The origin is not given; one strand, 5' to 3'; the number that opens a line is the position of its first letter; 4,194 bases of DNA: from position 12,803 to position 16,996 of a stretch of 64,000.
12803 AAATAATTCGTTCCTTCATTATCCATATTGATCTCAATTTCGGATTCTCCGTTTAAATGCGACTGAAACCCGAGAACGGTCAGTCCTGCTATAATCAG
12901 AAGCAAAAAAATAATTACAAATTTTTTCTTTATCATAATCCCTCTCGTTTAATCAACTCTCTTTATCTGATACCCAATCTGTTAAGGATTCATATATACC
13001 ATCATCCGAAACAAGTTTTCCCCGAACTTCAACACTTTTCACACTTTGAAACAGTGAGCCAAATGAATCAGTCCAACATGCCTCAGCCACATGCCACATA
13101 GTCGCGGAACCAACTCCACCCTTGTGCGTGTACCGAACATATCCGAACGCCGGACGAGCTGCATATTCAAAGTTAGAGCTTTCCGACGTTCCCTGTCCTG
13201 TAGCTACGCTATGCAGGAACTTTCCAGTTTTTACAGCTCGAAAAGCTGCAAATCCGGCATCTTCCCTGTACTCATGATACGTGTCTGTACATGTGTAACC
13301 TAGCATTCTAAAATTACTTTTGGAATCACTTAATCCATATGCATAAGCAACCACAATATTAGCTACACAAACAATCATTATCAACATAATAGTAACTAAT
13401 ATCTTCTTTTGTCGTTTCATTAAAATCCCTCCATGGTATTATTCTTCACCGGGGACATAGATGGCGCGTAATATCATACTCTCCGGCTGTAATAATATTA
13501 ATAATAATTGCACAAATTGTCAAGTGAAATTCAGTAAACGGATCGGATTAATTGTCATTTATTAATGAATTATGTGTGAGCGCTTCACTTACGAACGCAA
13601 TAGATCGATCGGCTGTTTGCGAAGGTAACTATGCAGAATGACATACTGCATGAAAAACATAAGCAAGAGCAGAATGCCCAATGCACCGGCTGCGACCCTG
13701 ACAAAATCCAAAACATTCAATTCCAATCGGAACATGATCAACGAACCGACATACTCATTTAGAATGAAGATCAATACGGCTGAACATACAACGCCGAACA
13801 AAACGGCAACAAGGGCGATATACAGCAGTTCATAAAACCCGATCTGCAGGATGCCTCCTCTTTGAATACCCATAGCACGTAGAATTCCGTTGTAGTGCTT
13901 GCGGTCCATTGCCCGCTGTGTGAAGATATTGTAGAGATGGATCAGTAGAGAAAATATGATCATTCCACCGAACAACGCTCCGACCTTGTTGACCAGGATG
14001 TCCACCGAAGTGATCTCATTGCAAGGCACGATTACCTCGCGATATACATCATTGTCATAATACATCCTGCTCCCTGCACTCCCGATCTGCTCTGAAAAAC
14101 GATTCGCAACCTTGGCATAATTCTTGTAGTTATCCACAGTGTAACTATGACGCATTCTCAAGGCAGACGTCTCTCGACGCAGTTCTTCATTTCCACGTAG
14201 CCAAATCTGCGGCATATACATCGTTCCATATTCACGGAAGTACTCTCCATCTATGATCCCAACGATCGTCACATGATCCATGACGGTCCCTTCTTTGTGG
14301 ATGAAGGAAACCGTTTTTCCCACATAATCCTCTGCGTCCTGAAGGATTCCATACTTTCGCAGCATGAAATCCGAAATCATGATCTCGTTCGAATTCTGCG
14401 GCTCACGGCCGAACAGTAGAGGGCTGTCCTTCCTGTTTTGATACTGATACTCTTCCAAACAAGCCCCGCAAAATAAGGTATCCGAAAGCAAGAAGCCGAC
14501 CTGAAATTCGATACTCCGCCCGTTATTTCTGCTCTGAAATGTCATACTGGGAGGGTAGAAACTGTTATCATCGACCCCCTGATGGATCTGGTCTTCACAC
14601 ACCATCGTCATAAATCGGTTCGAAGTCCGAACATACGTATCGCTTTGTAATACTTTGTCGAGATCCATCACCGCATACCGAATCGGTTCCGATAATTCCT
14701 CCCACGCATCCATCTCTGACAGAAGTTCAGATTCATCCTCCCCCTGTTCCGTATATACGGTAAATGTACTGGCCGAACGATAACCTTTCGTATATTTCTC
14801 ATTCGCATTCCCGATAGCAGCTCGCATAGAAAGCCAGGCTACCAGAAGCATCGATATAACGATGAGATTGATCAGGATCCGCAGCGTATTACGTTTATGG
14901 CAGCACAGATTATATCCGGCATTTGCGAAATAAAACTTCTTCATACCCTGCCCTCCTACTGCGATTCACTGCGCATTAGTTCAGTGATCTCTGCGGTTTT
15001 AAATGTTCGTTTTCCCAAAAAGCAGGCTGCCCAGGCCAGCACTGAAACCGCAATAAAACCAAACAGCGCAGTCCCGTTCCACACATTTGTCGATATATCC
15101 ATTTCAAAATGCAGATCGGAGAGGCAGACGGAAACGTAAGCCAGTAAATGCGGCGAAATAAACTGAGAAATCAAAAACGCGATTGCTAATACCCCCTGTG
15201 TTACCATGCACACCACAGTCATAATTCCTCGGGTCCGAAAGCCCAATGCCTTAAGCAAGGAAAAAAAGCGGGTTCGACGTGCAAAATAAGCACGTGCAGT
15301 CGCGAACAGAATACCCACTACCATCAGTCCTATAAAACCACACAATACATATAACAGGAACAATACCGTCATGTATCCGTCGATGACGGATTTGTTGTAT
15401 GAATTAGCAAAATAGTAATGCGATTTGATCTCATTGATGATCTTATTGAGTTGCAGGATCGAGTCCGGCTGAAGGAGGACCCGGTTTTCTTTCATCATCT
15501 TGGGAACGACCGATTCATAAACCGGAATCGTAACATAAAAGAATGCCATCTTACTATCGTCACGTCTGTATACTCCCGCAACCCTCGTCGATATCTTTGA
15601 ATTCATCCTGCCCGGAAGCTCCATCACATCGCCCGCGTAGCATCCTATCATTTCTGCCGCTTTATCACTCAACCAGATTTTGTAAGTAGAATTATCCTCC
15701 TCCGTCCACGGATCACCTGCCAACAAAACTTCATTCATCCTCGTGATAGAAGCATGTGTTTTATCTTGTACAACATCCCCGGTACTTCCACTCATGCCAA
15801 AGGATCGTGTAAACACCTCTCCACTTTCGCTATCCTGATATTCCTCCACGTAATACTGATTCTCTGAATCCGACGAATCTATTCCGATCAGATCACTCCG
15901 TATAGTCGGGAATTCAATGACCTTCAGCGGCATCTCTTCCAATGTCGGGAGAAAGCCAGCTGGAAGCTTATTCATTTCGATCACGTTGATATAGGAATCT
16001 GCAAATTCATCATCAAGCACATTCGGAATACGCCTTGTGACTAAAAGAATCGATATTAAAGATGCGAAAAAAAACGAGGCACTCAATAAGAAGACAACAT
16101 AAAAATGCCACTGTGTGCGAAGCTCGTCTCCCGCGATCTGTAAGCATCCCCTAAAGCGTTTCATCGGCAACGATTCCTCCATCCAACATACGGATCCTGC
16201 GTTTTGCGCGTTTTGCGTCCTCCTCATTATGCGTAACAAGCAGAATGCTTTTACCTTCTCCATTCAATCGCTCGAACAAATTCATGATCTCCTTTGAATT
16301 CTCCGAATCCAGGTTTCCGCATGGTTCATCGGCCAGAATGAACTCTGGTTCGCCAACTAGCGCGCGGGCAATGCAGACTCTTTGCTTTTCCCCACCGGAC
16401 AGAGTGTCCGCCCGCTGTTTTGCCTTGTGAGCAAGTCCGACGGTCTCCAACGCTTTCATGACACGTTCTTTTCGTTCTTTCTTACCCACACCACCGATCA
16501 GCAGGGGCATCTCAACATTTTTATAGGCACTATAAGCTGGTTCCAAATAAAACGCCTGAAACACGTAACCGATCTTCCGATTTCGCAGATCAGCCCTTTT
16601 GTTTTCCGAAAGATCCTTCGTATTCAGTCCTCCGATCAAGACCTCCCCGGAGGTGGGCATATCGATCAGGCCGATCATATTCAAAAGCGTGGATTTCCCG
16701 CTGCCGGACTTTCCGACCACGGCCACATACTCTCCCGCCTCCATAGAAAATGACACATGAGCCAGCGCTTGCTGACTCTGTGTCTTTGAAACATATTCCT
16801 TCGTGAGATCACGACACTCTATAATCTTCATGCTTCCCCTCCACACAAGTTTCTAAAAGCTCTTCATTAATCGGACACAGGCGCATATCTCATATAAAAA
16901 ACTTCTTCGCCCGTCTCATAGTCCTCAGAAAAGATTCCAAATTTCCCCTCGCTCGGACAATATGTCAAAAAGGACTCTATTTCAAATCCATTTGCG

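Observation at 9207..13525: AT-rich 4.3-kb island: own promoter, two novel small secreted proteins, then an FtsX/FtsX/ATPase module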

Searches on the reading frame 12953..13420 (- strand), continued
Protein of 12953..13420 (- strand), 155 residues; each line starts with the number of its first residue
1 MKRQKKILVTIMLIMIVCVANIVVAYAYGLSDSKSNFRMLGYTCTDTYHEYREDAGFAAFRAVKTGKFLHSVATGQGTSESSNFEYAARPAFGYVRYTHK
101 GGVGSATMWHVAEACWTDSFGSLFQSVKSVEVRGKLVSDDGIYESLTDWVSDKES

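Call 46: fold_search(model_id=the predicted structure, library=pdb)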
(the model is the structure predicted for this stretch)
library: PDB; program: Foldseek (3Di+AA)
matches with E <= 10: 775; with E <= 0.001: 0
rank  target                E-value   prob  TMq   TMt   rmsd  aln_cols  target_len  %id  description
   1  6d50_A                2.9e-02  0.77  0.28  0.08   6.8       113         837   10  Bacteroides uniforms beta-glucuronidase 2 bound to D-glucaro-1,5-lactone (released 2018-10-17)
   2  5hdw                  3.5e-02  0.92  0.36  0.41   6.2       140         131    9  ApaG Domain of FBxo3 (released 2016-04-06)
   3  1xvs_A                3.7e-02  0.85  0.33  0.38   6.4       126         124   10  Crystal structure of apaG Protein from Vibrio cholerae (released 2004-12-14)
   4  7e9j_A                4.2e-02  0.80  0.30  0.12   6.0        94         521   11  Crystal Structure of POMGNT2 in complex with UDP (released 2021-05-05)
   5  3rg1_D                4.6e-02  0.33  0.23  0.24  12.7       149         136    5  Crystal structure of the RP105/MD-1 complex (released 2011-08-31)
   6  1xq4_A                5.2e-02  0.72  0.31  0.35   6.5       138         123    6  Crystal Structure of the Putative ApaA Protein from Bordetella pertussis, Northeast Structural Genomics Target BeR40 (released 2004-11-09)
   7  8xwy_B                5.4e-02  0.66  0.30  0.28  11.0       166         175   10  Structure of Interleukin-27 (released 2025-01-22)
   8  9pr6_A                6.1e-02  0.51  0.26  0.18  14.1       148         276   12  Cryo-EM structure of the human inward-rectifier potassium 7.1 channel (Kir7.1) docked state (released 2026-02-25)
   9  7e9l_A                6.4e-02  0.69  0.30  0.12   6.0        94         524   11  Crystal Structure of POMGNT2 in complex with UDP and mono-mannosyl peptide (379Man short peptide) (released 2021-05-05)
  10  1xq4_B                6.8e-02  0.51  0.27  0.32   6.9       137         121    9  Crystal Structure of the Putative ApaA Protein from Bordetella pertussis, Northeast Structural Genomics Target BeR40 (released 2004-11-09)
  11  5uj6_B                7.1e-02  0.69  0.30  0.08   6.6       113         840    9  Crystal Structure of Bacteroides Uniformis beta-glucuronidase (released 2017-06-28)
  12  2f1e_MODEL_1_A        7.9e-02  0.44  0.26  0.31   7.2       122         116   10  Solution structure of ApaG protein (released 2006-10-24)
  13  7lk7                  8.8e-02  0.80  0.28  0.10   6.8        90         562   11  Structure of the Exo-alpha-L-galactosidase BpGH29 from Bacteroides plebeius in complex with L-galactose (released 2022-02-09)
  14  7lnp_D                8.8e-02  0.72  0.27  0.10   8.0        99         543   10  Structure of the exo-alpha-L-galactosidase BpGH29 (D264N mutant) from Bacteroides plebeius in complex with paranitroph (released 2022-02-09)
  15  1xq4_C                8.8e-02  0.60  0.30  0.35   6.0       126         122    6  Crystal Structure of the Putative ApaA Protein from Bordetella pertussis, Northeast Structural Genomics Target BeR40 (released 2004-11-09)
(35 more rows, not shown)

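Call 74: find_encoding_contigs(protein=P0024, flank=7000, max_places=2)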
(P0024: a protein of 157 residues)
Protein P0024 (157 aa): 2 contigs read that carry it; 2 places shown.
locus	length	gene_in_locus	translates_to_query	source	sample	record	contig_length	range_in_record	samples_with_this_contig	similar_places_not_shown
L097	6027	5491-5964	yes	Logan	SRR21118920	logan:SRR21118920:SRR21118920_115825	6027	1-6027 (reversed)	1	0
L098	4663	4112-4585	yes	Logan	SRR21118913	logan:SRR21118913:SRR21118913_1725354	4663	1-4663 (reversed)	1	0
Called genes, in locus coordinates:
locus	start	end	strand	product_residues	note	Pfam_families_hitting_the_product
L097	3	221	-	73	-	?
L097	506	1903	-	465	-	PF01225:Mur_ligase, PF08245:Mur_ligase_M, PF02875:Mur_ligase_C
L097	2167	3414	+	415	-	PF00483:NTP_transferase, PF07959:Fucose_pyrophosphorylase (faint), PF25084:LbH_EIF2B, PF25247:LbH_GLGC (weak), PF00132:Hexapep (faint), PF24894:Hexapep_GlmU, PF25087:GMPPB_C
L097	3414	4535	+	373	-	PF00483:NTP_transferase, PF24894:Hexapep_GlmU, PF25084:LbH_EIF2B, PF25087:GMPPB_C (weak), PF25247:LbH_GLGC (weak), PF00132:Hexapep (weak)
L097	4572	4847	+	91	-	PF04026:SpoVG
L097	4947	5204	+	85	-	-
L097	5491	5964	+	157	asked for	-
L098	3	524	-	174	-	?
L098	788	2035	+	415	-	PF00483:NTP_transferase, PF07959:Fucose_pyrophosphorylase (faint), PF25084:LbH_EIF2B, PF25247:LbH_GLGC (weak), PF00132:Hexapep (faint), PF24894:Hexapep_GlmU, PF25087:GMPPB_C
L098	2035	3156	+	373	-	PF00483:NTP_transferase, PF24894:Hexapep_GlmU, PF25084:LbH_EIF2B, PF25087:GMPPB_C (weak), PF25247:LbH_GLGC (weak), PF00132:Hexapep (weak)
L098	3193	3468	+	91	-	PF04026:SpoVG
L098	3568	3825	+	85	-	-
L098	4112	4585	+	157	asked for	-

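Call 75: find_encoding_contigs(protein=P0027, flank=7000, max_places=2)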
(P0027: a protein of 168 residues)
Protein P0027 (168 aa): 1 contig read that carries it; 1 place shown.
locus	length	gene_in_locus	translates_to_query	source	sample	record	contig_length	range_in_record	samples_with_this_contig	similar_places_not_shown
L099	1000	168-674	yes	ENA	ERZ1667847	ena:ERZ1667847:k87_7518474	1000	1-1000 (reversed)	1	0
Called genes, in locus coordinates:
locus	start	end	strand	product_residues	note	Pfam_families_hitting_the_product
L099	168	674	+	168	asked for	-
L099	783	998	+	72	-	?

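Call 80: fold_search(model_id=the predicted structure, library=viral)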
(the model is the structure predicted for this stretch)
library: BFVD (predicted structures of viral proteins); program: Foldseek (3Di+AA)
matches with E <= 10: 640; with E <= 0.001: 1
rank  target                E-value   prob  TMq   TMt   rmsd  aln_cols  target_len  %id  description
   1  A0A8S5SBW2            6.8e-04  1.00  0.36  0.20   7.8       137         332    9  Uncharacterized protein [Siphoviridae sp. ctJLl6]
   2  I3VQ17                8.5e-03  1.00  0.39  0.17   9.3       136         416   12  B39.2 [miniopterid betaherpesvirus 1]
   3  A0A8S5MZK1            1.8e-02  0.90  0.32  0.22   7.2       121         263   12  Uncharacterized protein [Siphoviridae sp. ctoMB99]
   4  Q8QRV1                2.2e-02  0.84  0.25  0.20  20.3       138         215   12  Membrane glycoprotein US8 [Panine betaherpesvirus 2]
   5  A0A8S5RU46            2.4e-02  0.77  0.29  0.27   8.0       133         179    9  (no name in the UniProt tables at hand)
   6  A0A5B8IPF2            2.5e-02  0.82  0.29  0.20  16.8       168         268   11  Uncharacterized protein [Mimiviridae sp. ChoanoV1]
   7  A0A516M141            2.8e-02  0.96  0.36  0.21  12.5       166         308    8  (no name in the UniProt tables at hand)
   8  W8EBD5                2.9e-02  0.75  0.28  0.30   7.0       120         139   11  (no name in the UniProt tables at hand)
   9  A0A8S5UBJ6            3.3e-02  0.41  0.20  0.21  17.3       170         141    9  Uncharacterized protein [Caudovirales sp. ctcT39]
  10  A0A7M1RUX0            4.5e-02  0.47  0.26  0.07  10.6       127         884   10  Uncharacterized protein [uncultured phage cr124_1]
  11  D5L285                4.8e-02  0.87  0.34  0.18   7.0       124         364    6  Uncharacterized protein [uncultured virus]
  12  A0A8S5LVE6            5.6e-02  0.75  0.33  0.12   7.3       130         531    8  Uncharacterized protein [Siphoviridae sp. ctMsr1]
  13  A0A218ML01            5.9e-02  0.82  0.30  0.07   6.0       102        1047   13  Putative peptidase [uncultured virus]
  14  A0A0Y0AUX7            6.6e-02  0.75  0.32  0.21   8.2       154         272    8  Uncharacterized protein [Bacillus phage Eldridge]
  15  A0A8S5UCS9            7.4e-02  0.75  0.31  0.21   8.6       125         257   11  Ig-like domain-containing protein [Siphoviridae sp. ctgN495]
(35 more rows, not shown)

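Call 81: find_encoding_contigs(protein=P0001, flank=10000, max_places=6)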
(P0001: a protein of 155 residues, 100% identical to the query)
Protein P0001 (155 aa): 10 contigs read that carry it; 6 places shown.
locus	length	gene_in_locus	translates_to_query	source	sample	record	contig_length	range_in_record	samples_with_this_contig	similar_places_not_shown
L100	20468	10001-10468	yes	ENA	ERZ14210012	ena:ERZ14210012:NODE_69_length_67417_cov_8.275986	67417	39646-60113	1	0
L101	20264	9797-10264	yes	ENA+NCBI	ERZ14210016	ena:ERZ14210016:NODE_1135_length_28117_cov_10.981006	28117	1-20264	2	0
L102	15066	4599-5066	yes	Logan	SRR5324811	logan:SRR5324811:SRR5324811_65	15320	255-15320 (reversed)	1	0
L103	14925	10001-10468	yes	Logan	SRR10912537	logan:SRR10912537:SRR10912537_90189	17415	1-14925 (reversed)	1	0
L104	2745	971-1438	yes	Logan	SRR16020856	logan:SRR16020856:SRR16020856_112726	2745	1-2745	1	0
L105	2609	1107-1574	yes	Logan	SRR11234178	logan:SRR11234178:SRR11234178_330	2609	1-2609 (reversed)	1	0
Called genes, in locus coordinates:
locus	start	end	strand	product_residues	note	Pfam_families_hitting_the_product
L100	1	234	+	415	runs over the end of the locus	PF00512:HisKA, PF02518:HATPase_c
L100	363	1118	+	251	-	PF00005:ABC_tran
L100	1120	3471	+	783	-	PF02687:FtsX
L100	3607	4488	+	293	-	-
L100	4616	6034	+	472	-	PF09924:LPG_synthase_C, PF13302:Acetyltransf_3, PF00583:Acetyltransf_1 (faint)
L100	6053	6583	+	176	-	-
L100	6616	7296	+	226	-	PF02463:SMC_N (faint), PF00005:ABC_tran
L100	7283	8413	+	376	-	PF12704:MacB_PCD (faint)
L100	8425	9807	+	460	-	PF02687:FtsX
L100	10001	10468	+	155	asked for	-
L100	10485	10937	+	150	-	-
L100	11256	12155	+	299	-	PF12704:MacB_PCD (weak), PF02687:FtsX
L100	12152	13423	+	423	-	-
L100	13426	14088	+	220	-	PF00005:ABC_tran, PF13304:AAA_21 (faint)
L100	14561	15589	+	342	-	PF02912:Phe_tRNA-synt_N, PF01409:tRNA-synt_2d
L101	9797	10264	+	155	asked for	-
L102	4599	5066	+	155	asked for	-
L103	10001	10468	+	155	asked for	-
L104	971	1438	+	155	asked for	-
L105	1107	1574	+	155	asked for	-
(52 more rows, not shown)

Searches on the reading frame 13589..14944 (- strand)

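Call 4: search_protein_families(library=pfam, proteins=[window:13589-14944:-], max_evalue=0.1)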
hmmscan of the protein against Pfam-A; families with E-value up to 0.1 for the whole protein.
window:13589-14944:- (451 aa): 1 family
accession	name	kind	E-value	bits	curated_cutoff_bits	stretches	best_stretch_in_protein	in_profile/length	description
PF02687.27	FtsX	-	2.8e-06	27.8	25.5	1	324-438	2-117/120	FtsX-like permease C-terminal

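Call 10: search_protein_families(library=ncbifam, proteins=[window:13589-14944:-], max_evalue=0.1)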
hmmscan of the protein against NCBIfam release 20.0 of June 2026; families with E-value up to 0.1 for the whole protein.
window:13589-14944:- (451 aa): 1 family
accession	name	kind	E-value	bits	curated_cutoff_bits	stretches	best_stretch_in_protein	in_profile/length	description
TIGR03434.1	ADOP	subfamily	0.00013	20.2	622.3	1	188-422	562-774/803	ADOP family duplicated permease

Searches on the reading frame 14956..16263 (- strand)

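Call 4: search_protein_families(library=pfam, proteins=[window:14956-16263:-], max_evalue=0.1)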
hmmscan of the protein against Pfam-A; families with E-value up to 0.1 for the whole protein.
window:14956-16263:- (435 aa): 2 families
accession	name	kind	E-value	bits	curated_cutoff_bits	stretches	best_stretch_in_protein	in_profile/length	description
PF02687.27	FtsX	-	0.00029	21.3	25.5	1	308-412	4-108/120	FtsX-like permease C-terminal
PF05797.17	Rep_4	-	0.013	15.9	27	1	225-297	29-97/108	Yeast trans-acting factor (REP1/REP2)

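Call 10: search_protein_families(library=ncbifam, proteins=[window:14956-16263:-], max_evalue=0.1)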
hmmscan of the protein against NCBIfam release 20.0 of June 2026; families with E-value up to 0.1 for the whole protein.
window:14956-16263:- (435 aa): 0 families

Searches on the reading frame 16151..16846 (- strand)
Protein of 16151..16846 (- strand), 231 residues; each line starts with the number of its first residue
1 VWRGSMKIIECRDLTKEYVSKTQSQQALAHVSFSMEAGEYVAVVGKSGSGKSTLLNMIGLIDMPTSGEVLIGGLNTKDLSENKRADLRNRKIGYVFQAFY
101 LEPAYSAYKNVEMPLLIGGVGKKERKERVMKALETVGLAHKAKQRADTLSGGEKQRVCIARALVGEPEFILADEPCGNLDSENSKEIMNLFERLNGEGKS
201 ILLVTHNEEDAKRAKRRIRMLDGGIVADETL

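Call 4: search_protein_families(library=pfam, proteins=[window:16151-16846:-], max_evalue=0.1)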
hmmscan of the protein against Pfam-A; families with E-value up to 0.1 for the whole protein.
window:16151-16846:- (231 aa): 21 families
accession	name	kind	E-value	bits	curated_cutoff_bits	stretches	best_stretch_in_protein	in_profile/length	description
PF00005.33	ABC_tran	-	3.5e-36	125.3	25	1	29-176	2-136/137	ABC transporter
PF02463.25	SMC_N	-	2.6e-06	27.5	40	1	121-220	115-211/220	RecF/RecN/SMC N terminal domain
PF13304.12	AAA_21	-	1.6e-05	25.6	27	0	42-61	3-22/304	AAA domain, putative AbiEii toxin, Type IV TA system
PF03193.22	RsgA_GTPase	-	0.00024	21.4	30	1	20-58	89-126/174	RsgA GTPase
PF13555.12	AAA_29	-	0.00027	21.1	27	1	34-56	18-40/61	P-loop containing region of AAA domain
PF13558.12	SbcC_Walker_B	-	0.0031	18.1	27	0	140-192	24-89/90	SbcC/RAD50-like, Walker B motif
PF13238.12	AAA_18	-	0.004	18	29.4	0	41-56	1-16/128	AAA domain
PF20703.3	nSTAND1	-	0.0043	17.2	27.1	1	32-56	27-51/379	Novel STAND NTPase 1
PF00350.29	Dynamin_N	-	0.0051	17.3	27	1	41-62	1-22/168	Dynamin family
PF03266.21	NTPase_1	-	0.0051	17.1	23.9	0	41-84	2-43/168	NTPase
PF01926.29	MMR_HSR1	-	0.0065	17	21.9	1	41-58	2-19/113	50S ribosome-binding GTPase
PF25199.1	nSTAND_NTPase5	-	0.0079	16.5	34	0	35-56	38-59/145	Novel STAND NTPase 5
PF13191.12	AAA_16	-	0.029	15.3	32.6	1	36-56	22-42/167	AAA ATPase domain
PF20720.3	nSTAND3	-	0.035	14.3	27.2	0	36-58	15-37/155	Novel STAND NTPase 3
PF05729.18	NACHT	-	0.04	14.2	26.7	1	40-58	2-20/167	NACHT domain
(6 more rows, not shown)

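Call 10: search_protein_families(library=ncbifam, proteins=[window:16151-16846:-], max_evalue=0.1)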
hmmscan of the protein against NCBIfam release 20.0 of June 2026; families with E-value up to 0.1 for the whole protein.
window:16151-16846:- (231 aa): 213 families (the best 25 are shown)
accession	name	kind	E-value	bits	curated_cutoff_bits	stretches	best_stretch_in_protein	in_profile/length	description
TIGR02211.1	LolD_lipo_ex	equivalog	1.1e-71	240.9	307.75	1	8-226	1-220/221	lipoprotein-releasing ABC transporter ATP-binding protein LolD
NF008639.0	PRK11629.1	equivalog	4.9e-69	232.3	360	1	7-229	5-228/234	lipoprotein-releasing ABC transporter ATP-binding protein LolD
NF038007.1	ABC_ATP_DarD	equivalog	4.2e-64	216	375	1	9-224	2-217/218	darobactin export ABC transporter ATP-binding protein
TIGR02673.1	FtsE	equivalog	9.2e-63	211.8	264.85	1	8-223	1-212/214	cell division ATP-binding protein FtsE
TIGR03608.1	L_ocin_972_ABC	subfamily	1.2e-61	207.8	254.85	1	20-220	6-206/206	putative bacteriocin export ABC transporter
NF007826.0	PRK10535.1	equivalog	2e-59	201.5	966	1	8-229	4-225/648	macrolide ABC transporter ATP-binding protein/permease MacB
NF007879.0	PRK10584.1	equivalog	1.2e-52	179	336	1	7-225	5-224/228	putative ABC transporter ATP-binding protein YbbA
TIGR02982.1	heterocyst_DevA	subfamily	5.6e-49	166.7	295.8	1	9-225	2-219/220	ABC exporter ATP-binding subunit, DevA family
TIGR02315.1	ABC_phnC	equivalog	5.4e-48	163.5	266.1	1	8-228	1-227/243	phosphonate ABC transporter ATP-binding protein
TIGR04521.1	ECF_ATPase_2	equivalog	5.7e-45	153.6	330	1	9-227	1-224/279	energy-coupling factor transporter ATPase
TIGR01186.1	proV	subfamily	6.9e-44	150.4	326.6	1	21-226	2-209/363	betaine/proline/choline family ABC transporter ATP-binding protein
NF007027.0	PRK09493.1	equivalog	8.5e-44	149.7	379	1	9-228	2-216/240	glutamine ABC transporter ATP-binding protein GlnQ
NF008428.0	PRK11264.1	equivalog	3.4e-42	144.4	406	1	7-227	2-223/250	L-cystine ABC transporter ATP-binding protein TcyN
TIGR02314.1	ABC_MetN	equivalog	4.7e-42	144.2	499.7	1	9-226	2-219/343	methionine ABC transporter ATP-binding protein MetN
TIGR04520.1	ECF_ATPase_1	equivalog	2.4e-41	141.9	315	1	9-229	1-218/269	energy-coupling factor transporter ATPase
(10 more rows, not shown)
